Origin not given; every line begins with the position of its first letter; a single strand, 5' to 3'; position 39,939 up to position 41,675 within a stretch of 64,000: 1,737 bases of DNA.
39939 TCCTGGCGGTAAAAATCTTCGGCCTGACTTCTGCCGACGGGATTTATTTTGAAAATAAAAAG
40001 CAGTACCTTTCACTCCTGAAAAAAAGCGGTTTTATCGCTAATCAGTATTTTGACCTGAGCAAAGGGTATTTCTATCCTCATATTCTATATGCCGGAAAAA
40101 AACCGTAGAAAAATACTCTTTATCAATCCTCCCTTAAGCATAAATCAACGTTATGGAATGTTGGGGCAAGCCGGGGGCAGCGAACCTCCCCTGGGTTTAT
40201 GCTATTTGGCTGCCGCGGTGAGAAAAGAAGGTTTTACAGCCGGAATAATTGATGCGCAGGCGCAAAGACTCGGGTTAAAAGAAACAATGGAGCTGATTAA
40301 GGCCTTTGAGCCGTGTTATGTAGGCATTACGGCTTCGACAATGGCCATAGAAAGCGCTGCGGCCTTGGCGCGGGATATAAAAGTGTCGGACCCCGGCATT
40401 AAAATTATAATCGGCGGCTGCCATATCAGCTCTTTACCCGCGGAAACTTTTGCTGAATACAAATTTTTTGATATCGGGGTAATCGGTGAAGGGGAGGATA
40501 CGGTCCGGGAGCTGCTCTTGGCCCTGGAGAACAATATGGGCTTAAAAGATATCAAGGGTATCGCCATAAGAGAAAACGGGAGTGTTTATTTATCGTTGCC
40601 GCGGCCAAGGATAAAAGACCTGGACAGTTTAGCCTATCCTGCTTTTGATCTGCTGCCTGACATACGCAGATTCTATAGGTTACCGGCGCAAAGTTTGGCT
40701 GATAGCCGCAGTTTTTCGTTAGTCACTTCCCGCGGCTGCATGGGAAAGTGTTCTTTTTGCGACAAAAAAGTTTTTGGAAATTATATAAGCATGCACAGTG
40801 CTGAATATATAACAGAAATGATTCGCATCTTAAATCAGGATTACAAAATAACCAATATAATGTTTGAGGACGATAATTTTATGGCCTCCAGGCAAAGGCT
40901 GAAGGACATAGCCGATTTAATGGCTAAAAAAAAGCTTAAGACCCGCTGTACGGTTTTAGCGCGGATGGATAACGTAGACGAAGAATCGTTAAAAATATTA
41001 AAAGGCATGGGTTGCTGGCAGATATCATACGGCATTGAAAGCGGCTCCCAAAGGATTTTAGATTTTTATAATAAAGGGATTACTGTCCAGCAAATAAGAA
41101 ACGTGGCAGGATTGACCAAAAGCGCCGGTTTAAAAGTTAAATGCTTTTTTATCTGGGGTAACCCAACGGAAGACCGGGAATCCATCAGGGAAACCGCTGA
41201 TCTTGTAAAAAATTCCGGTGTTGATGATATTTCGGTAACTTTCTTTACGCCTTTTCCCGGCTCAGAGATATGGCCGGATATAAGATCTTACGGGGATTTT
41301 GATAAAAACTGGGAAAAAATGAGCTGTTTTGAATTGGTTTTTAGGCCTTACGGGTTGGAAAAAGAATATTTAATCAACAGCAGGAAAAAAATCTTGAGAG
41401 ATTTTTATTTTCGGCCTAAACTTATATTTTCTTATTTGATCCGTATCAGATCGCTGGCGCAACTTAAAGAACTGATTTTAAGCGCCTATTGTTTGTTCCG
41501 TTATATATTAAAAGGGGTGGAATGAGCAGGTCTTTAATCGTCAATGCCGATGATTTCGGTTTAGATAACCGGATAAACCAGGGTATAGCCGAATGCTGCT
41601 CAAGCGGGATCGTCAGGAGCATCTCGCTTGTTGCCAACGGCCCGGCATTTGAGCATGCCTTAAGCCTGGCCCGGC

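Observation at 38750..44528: hpnI/hpnJ/hpnK-like triad (GT2-methyltransferase fusion, B12 radical-SAM, YdjC deacetylase) plus an ArnT/PMT-like transferase inside the LPS core locus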

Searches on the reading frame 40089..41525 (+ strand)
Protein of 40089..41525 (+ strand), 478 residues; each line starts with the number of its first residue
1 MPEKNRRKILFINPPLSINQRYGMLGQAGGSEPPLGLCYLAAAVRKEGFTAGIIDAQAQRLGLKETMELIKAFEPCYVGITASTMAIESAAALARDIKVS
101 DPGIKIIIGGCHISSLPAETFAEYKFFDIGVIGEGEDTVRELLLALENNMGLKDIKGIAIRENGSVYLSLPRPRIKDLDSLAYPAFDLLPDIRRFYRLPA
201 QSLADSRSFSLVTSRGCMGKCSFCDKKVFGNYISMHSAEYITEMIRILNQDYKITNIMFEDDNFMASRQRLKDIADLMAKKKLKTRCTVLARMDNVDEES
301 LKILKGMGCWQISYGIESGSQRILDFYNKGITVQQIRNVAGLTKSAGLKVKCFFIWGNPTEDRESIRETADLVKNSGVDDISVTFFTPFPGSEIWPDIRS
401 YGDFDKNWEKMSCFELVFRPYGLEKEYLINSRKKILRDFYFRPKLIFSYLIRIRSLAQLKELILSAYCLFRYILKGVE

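Call 3: search_protein_families(library=pfam, proteins=[window:40089-41525:+], max_evalue=0.01)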
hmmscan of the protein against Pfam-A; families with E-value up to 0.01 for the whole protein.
window:40089-41525:+ (478 aa): 3 families
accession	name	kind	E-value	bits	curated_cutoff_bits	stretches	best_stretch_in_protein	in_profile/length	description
PF02310.24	B12-binding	-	4.4e-22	78.6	32.1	1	25-143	5-121/121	B12 binding domain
PF04055.27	Radical_SAM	-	6.3e-21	75.7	29.5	1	212-373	2-166/166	Radical SAM superfamily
PF19864.5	Radical_SAM_N2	-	0.0048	16.8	29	1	74-148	60-127/151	Radical SAM proteins, N-terminal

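Call 4: search_protein_families(library=ncbifam, proteins=[window:40089-41525:+], max_evalue=0.01)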
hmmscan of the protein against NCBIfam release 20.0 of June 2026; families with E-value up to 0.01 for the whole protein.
window:40089-41525:+ (478 aa): 33 families (the best 25 are shown)
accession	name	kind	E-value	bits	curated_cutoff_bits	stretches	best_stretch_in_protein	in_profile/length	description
TIGR03471.1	HpnJ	equivalog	3e-53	181.3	577.6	1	37-452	37-445/472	hopanoid biosynthesis associated radical SAM protein HpnJ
TIGR02026.1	BchE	equivalog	1.3e-44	152.9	481.35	1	26-453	14-440/497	magnesium-protoporphyrin IX monomethyl ester anaerobic oxidative cyclase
NF050148.1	rSAM_ApyD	equivalog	2.8e-38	131.7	750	1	33-375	24-365/645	RiPP biosynthesis radical SAM protein ApyD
TIGR04014.1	B12_SAM_MJ_0865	equivalog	2.4e-36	125.5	360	1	98-394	63-354/434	methyl-coenzyme M reductase glutamine C-methyltransferase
TIGR04479.1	bcpD_PhpK_rSAM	subfamily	5.3e-36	124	600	1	36-379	74-412/504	PhpK family radical SAM P-methyltransferase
NF038361.1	rSAM_Sden_1168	equivalog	3.9e-32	111.5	575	1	31-397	82-472/560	Sden_1168 family B12-binding radical SAM P-methyltransferase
TIGR04072.2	rSAM_ladder_B12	equivalog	2.6e-30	105.4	360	1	34-371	18-344/443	lipid biosynthesis B12-binding/radical SAM protein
TIGR03975.1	rSAM_ocin_1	subfamily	6.2e-29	100.9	281.85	1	63-373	117-427/606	RiPP maturation radical SAM C-methyltransferase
TIGR04385.1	B12_rSAM_cofa1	equivalog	2.4e-28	99.5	450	1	34-374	20-362/438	B12 lower ligand biosynthesis radical SAM protein BzaD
TIGR04367.1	HpnR_B12_rSAM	equivalog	1.4e-26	93.1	650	1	34-396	22-371/490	hopanoid C-3 methylase HpnR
TIGR04013.1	B12_SAM_MJ_1487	hypoth_equivalog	6.6e-26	91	251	1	47-395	23-354/382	TIGR04013 family B12-binding domain/radical SAM domain-containing protein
TIGR04295.1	B12_rSAM_oligo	hypoth_equivalog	6.8e-23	81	400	1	10-411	3-396/422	TIGR04295 family B12-binding domain-containing radical SAM protein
NF033070.1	rSAM_AprD4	equivalog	9.1e-21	74.3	500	1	173-425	165-417/456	AprD4 family radical SAM diol-dehydratase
NF033712.0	B12_rSAM_KedN5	subfamily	2.1e-20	72.5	700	1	34-371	17-365/624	KedN5 family methylcobalamin-dependent radical SAM C-methyltransferase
NF040542.1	rSAM_RCCLKC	equivalog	1e-19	71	450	1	40-381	19-355/423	arsinothricin biosynthesis radical SAM protein ArsL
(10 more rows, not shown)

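Call 11: find_encoding_contigs(protein=window:40089-41525:+, flank=10000, max_places=6)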
Protein window:40089-41525:+ (478 aa): 3 contigs read that carry it; 2 places shown.
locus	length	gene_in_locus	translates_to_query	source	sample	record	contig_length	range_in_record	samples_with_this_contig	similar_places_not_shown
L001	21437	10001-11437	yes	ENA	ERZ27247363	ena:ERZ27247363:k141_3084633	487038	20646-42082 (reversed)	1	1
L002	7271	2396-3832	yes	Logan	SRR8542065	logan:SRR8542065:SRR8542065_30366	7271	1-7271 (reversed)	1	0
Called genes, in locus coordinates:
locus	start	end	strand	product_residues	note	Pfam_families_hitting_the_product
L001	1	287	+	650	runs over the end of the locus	PF03279:Lip_A_acyltrans, PF06258:Mito_fiss_Elm1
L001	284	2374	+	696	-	PF13439:Glyco_transf_4, PF13477:Glyco_trans_4_2 (weak), PF13579:Glyco_trans_4_4, PF20706:GT4-conflict, PF00534:Glycos_transf_1, PF13692:Glyco_trans_1_4, PF01075:Glyco_transf_9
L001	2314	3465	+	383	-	PF13477:Glyco_trans_4_2 (weak), PF13439:Glyco_transf_4, PF13579:Glyco_trans_4_4, PF00534:Glycos_transf_1, PF13692:Glyco_trans_1_4, PF13524:Glyco_trans_1_2 (weak)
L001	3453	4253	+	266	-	PF01522:Polysacc_deac_1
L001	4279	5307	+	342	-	PF01075:Glyco_transf_9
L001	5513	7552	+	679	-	PF01075:Glyco_transf_9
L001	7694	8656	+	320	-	-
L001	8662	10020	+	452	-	PF00535:Glycos_transf_2, PF00891:Methyltransf_2 (weak), PF13489:Methyltransf_23, PF08242:Methyltransf_12 (weak), PF13649:Methyltransf_25 (weak), PF13847:Methyltransf_31 (weak)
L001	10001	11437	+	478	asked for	PF02310:B12-binding, PF04055:Radical_SAM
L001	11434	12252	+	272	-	PF04794:YdjC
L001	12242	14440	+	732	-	PF02366:PMT (weak), PF13231:PMT_2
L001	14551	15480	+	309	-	PF01916:DS (faint)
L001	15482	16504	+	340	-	PF00294:PfkB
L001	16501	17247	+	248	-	PF02348:CTP_transf_3, PF12804:NTP_transf_3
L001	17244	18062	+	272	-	PF00793:DAHP_synth_1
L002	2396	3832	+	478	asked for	PF02310:B12-binding, PF04055:Radical_SAM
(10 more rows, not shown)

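Call 12: find_homologous_proteins(query=window:40089-41522:+, max_evalue=1e-20)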
Query window:40089-41522:+ (478 aa): 1223 proteins with E <= 1e-20 among 8000 candidates; the best 120 are listed.
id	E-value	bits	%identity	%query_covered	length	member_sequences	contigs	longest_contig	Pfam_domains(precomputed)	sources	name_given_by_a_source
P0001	0.0e+0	1030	100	95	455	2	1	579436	PF04055.28,PF02310.25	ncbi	ncbi:MAG: radical SAM protein [Candidatus Omnitrophota bacterium]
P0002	3.6e-220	750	69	99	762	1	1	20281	PF04055.28,PF04794.18,PF02310.25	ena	-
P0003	3.9e-213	726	66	100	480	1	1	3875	PF04055.28,PF02310.25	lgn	-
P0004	1.2e-211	721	67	99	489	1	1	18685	PF04055.28,PF02310.25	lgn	-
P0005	1.2e-209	715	65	99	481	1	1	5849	PF04055.28,PF02310.25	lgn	-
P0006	6.8e-209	712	65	99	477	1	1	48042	PF04055.28,PF02310.25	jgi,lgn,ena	-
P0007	1.2e-207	708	64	99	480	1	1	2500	PF04055.28,PF02310.25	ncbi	-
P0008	1.1e-205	702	62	99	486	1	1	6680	PF04055.28,PF02310.25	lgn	-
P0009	3.5e-205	700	64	99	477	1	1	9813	PF04055.28,PF02310.25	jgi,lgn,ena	-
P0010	1.5e-204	698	63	99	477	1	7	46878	PF04055.28,PF02310.25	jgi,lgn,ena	-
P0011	4.5e-204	696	65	99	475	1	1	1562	PF04055.28,PF02310.25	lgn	-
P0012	1.7e-203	695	64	99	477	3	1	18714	PF04055.28,PF02310.25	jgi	-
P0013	2.1e-202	691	63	98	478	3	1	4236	PF04055.28,PF02310.25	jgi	-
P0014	2.4e-200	684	63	99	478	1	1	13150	PF04055.28,PF02310.25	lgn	-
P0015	3.1e-193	661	61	99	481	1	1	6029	PF04055.28,PF02310.25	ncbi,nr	ncbi:radical SAM protein [bacterium]|nr:MAG: radical SAM protein [bacterium]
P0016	6.9e-193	660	61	99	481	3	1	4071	PF04055.28,PF02310.25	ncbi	-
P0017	2.0e-191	655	66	90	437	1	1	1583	PF04055.28,PF02310.25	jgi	jgi:radical SAM superfamily enzyme YgiQ (UPF0313 family)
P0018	3.6e-190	651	60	99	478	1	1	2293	PF04055.28,PF02310.25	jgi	jgi:anaerobic magnesium-protoporphyrin IX monomethyl ester cyclase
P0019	7.7e-184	630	58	100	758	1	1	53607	PF04055.28,PF04794.18,PF02310.25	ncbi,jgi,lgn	ncbi:MAG: ChbG/HpnK family deacetylase [Candidatus Omnitrophota bacterium]|jgi:radical SAM superfami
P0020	8.5e-169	580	56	99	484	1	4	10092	PF04055.28,PF02310.25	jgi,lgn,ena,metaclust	metaclust:\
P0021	9.4e-167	573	54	99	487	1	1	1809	PF04055.28,PF02310.25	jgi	jgi:anaerobic magnesium-protoporphyrin IX monomethyl ester cyclase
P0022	1.6e-158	546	52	98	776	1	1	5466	PF04055.28,PF04794.18,PF02310.25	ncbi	-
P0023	1.2e-157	543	52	95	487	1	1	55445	PF04055.28,PF02310.25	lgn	-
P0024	1.6e-156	540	52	97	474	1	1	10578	PF04055.28,PF02310.25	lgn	-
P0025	2.0e-155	536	51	98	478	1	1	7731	PF04055.28,PF02310.25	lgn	-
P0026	9.1e-155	534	51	97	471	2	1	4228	PF04055.28,PF02310.25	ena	-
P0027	1.2e-154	533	51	98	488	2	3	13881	PF04055.28,PF19864.6,PF02310.25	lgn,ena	-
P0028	6.9e-154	531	51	98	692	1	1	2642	PF07021.19,PF13847.13,PF13489.13,PF13649.13,PF04055.28,PF01209.25,PF08241.19,PF08242.19,PF02310.25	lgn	-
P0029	8.0e-154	531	52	98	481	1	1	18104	PF04055.28,PF02310.25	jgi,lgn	jgi:radical SAM superfamily enzyme YgiQ (UPF0313 family)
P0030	2.8e-152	526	51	98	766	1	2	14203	PF04055.28,PF04794.18,PF02310.25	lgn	-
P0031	1.8e-151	523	49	98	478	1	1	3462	PF04055.28,PF02310.25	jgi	-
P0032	2.6e-151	522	49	98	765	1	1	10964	PF04055.28,PF04794.18,PF02310.25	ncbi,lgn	ncbi:MAG: ChbG/HpnK family deacetylase [Candidatus Lokiarchaeia archaeon]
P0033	9.2e-151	521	51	97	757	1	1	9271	PF04055.28,PF04794.18,PF02310.25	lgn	-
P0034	1.4e-150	520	50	95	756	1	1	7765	PF04055.28,PF04794.18,PF02310.25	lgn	-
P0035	1.1e-149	517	48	98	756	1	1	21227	PF04055.28,PF04794.18,PF02310.25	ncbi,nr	ncbi:MAG: ChbG/HpnK family deacetylase [Candidatus Omnitrophica bacterium]|nr:ChbG/HpnK family deace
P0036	1.3e-149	517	50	98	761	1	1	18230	PF04055.28,PF04794.18,PF02310.25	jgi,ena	-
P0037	1.4e-149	517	49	98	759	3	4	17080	PF04055.28,PF04794.18,PF02310.25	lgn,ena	-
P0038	1.9e-149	516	49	99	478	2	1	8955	PF04055.28,PF02310.25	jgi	jgi:radical SAM superfamily enzyme YgiQ (UPF0313 family)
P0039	2.7e-149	516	49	99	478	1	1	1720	PF04055.28,PF02310.25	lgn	-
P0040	3.7e-149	515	48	98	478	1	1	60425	PF04055.28,PF02310.25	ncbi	-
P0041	7.3e-149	514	50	97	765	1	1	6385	PF04055.28,PF04794.18,PF02310.25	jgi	jgi:radical SAM superfamily enzyme YgiQ (UPF0313 family)/predicted glycoside hydrolase/deacetylase C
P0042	9.2e-149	514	50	97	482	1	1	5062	PF04055.28,PF02310.25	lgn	-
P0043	9.6e-149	514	49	98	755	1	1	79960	PF04055.28,PF04794.18,PF02310.25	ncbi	-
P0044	2.3e-148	513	64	72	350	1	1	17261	PF04055.28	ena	-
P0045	5.0e-148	512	50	95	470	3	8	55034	PF04055.28,PF02310.25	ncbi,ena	-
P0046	5.4e-148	512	48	99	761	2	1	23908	PF04055.28,PF04794.18,PF02310.25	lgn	-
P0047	9.0e-148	511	48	98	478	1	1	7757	PF04055.28,PF02310.25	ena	-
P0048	9.6e-148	511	50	98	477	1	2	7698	PF04055.28,PF02310.25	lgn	-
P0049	1.6e-147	510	49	97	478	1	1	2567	PF04055.28,PF19864.6,PF02310.25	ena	-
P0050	1.6e-147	510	48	96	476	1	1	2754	PF04055.28,PF02310.25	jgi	jgi:anaerobic magnesium-protoporphyrin IX monomethyl ester cyclase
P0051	2.1e-147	510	49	97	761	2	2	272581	PF04055.28,PF04794.18,PF02310.25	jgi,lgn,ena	-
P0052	3.8e-147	509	50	98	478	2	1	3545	PF04055.28,PF02310.25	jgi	jgi:anaerobic magnesium-protoporphyrin IX monomethyl ester cyclase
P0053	2.9e-146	506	47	98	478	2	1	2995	PF04055.28,PF02310.25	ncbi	-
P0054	3.3e-146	506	49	97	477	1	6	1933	PF04055.28,PF19864.6,PF02310.25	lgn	-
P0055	3.3e-146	506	50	99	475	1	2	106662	PF04055.28,PF02310.25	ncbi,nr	ncbi:MAG: cobalamin-dependent protein [Candidatus Omnitrophica bacterium]|nr:cobalamin-dependent pro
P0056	3.9e-146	505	48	98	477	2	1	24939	PF04055.28,PF02310.25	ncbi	-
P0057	4.7e-146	505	50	98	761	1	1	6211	PF04055.28,PF04794.18,PF02310.25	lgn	-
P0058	1.2e-145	504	48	98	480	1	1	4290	PF04055.28,PF02310.25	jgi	jgi:anaerobic magnesium-protoporphyrin IX monomethyl ester cyclase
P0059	2.7e-145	503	47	98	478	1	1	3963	PF04055.28,PF02310.25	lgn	-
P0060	5.3e-145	502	49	98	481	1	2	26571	PF04055.28,PF02310.25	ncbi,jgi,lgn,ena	-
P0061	1.3e-144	500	48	98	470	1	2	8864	PF04055.28,PF02310.25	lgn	-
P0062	1.6e-144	500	48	98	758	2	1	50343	PF04055.28,PF04794.18,PF02310.25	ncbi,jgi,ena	-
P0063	3.0e-144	499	48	96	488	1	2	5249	PF04055.28,PF02310.25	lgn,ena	-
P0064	4.0e-144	499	49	98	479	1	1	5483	PF04055.28,PF02310.25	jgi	jgi:anaerobic magnesium-protoporphyrin IX monomethyl ester cyclase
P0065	1.4e-143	497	48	100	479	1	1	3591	PF04055.28,PF02310.25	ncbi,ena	-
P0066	2.9e-143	496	49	97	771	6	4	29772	PF04055.28,PF04794.18,PF02310.25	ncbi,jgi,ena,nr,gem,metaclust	ncbi:MAG: hypothetical protein AMJ95_12565 [Omnitrophica WOR_2 bacterium SM23_72]|nr:MAG: hypothetic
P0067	1.2e-142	494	47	98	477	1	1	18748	PF04055.28,PF02310.25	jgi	jgi:anaerobic magnesium-protoporphyrin IX monomethyl ester cyclase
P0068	2.3e-142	493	48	98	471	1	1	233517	PF04055.28,PF02310.25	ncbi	ncbi:MAG: radical SAM protein [Candidatus Omnitrophota bacterium]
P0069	4.4e-142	492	49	98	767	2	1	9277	PF04055.28,PF04794.18,PF02310.25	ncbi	-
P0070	1.8e-141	490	49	96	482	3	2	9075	PF04055.28,PF02310.25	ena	-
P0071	3.0e-140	486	48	98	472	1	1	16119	PF04055.28,PF02310.25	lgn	-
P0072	3.7e-140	486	49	99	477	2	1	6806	PF04055.28,PF02310.25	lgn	-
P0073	7.7e-140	485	49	98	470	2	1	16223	PF04055.28,PF19864.6,PF02310.25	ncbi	-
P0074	4.9e-139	482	46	98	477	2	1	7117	PF04055.28,PF02310.25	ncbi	-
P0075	1.1e-136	474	48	97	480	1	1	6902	PF04055.28,PF02310.25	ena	-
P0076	1.7e-135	470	47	98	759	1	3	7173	PF04055.28,PF04794.18,PF02310.25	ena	-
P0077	2.6e-134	466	47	95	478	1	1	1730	PF04055.28,PF02310.25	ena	-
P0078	7.9e-134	465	47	98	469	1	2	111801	PF04055.28,PF02310.25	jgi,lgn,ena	-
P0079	4.9e-132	459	45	97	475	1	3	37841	PF04055.28,PF02310.25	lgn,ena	-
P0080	9.9e-132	458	46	98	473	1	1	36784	PF04055.28,PF02310.25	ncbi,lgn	ncbi:MAG: radical SAM protein [Elusimicrobiota bacterium]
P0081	2.0e-131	457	45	99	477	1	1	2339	PF04055.28,PF02310.25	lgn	-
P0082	2.5e-131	457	47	98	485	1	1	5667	PF04055.28,PF02310.25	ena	-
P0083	3.4e-131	456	45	98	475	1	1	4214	PF04055.28,PF02310.25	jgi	jgi:radical SAM superfamily enzyme YgiQ (UPF0313 family)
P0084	2.2e-130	453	46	98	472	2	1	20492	PF04055.28,PF02310.25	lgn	-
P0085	2.5e-130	453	46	98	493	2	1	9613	PF04055.28,PF02310.25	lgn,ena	-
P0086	1.3e-129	451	46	98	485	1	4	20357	PF04055.28,PF02310.25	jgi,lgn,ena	-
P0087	4.5e-129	449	44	98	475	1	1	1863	PF04055.28,PF02310.25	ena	-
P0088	4.8e-129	449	45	96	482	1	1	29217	PF04055.28,PF02310.25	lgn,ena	-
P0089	1.4e-128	448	45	99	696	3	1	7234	PF13847.13,PF13489.13,PF05175.21,PF13649.13,PF04055.28,PF02390.24,PF00891.25,PF08241.19,PF08242.19,PF02310.25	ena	-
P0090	2.1e-128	447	45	98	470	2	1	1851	PF04055.28,PF02310.25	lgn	-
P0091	2.3e-128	447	46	99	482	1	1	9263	PF04055.28,PF02310.25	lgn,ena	-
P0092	2.5e-128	447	45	97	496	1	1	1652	PF04055.28,PF02310.25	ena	-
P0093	5.4e-128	446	44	98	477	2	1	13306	PF04055.28,PF02310.25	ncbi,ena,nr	ncbi:MAG TPA: radical SAM protein [bacterium]|nr:radical SAM protein [bacterium]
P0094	1.4e-127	444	43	98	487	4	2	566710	PF04055.28,PF02310.25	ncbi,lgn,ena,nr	ncbi:MAG: radical SAM protein [Elusimicrobia bacterium]|nr:radical SAM protein [Elusimicrobiota bact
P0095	2.5e-127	443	46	98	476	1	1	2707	PF04055.28,PF02310.25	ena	-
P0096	6.7e-127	442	44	96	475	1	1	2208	PF04055.28,PF02310.25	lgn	-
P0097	1.5e-126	441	45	99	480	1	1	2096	PF04055.28,PF02310.25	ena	-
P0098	1.7e-126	441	44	97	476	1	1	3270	PF04055.28,PF02310.25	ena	-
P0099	1.8e-126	441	46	93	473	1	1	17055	PF04055.28,PF02310.25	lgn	-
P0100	2.3e-126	440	44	98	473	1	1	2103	PF04055.28,PF02310.25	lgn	-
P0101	3.9e-126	439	44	99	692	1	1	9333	PF13847.13,PF13489.13,PF05175.21,PF13649.13,PF04055.28,PF08241.19,PF08242.19,PF02310.25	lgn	-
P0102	5.7e-126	439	45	97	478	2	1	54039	PF04055.28,PF02310.25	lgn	-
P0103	1.1e-125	438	45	98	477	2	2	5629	PF04055.28,PF02310.25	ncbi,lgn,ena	-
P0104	1.1e-125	438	46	97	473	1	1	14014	PF04055.28,PF02310.25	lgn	-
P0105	1.9e-125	437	43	98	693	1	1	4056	PF13847.13,PF13489.13,PF05175.21,PF13649.13,PF04055.28,PF00891.25,PF08241.19,PF08242.19,PF02310.25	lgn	-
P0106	2.9e-125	437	47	93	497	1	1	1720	PF04055.28,PF02310.25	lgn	-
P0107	5.8e-125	436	46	98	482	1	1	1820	PF04055.28,PF02310.25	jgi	-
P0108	6.6e-125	435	46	97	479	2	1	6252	PF04055.28,PF02310.25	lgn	-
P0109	9.4e-125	435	43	98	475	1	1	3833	PF04055.28,PF02310.25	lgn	-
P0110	1.1e-124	435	45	96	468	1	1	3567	PF04055.28,PF02310.25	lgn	-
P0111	1.5e-124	434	44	98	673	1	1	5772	PF13847.13,PF00398.27,PF13489.13,PF05175.21,PF13649.13,PF04055.28,PF08241.19,PF08242.19,PF02310.25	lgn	-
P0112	1.6e-124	434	44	98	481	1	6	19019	PF04055.28,PF02310.25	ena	-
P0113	1.9e-124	434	44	98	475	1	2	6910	PF04055.28,PF02310.25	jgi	jgi:radical SAM superfamily enzyme YgiQ (UPF0313 family)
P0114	2.0e-124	434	46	92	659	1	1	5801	PF13847.13,PF13489.13,PF02353.27,PF05175.21,PF13649.13,PF04055.28,PF00891.25,PF08241.19,PF08242.19,PF02310.25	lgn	-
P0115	2.3e-124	434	44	98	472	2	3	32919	PF04055.28,PF19864.6,PF02310.25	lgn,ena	-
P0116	2.9e-124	433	46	97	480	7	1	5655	PF04055.28,PF02310.25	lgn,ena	-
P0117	3.2e-124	433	43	98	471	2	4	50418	PF04055.28,PF02310.25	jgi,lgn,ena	-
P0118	3.4e-124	433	45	98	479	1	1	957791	PF04055.28,PF02310.25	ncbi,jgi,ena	ncbi:MAG: radical SAM protein [Patescibacteria group bacterium]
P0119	5.6e-124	432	44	98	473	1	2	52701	PF04055.28,PF02310.25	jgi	jgi:radical SAM superfamily enzyme YgiQ (UPF0313 family)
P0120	6.4e-124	432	46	92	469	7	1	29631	PF04055.28,PF02310.25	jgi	-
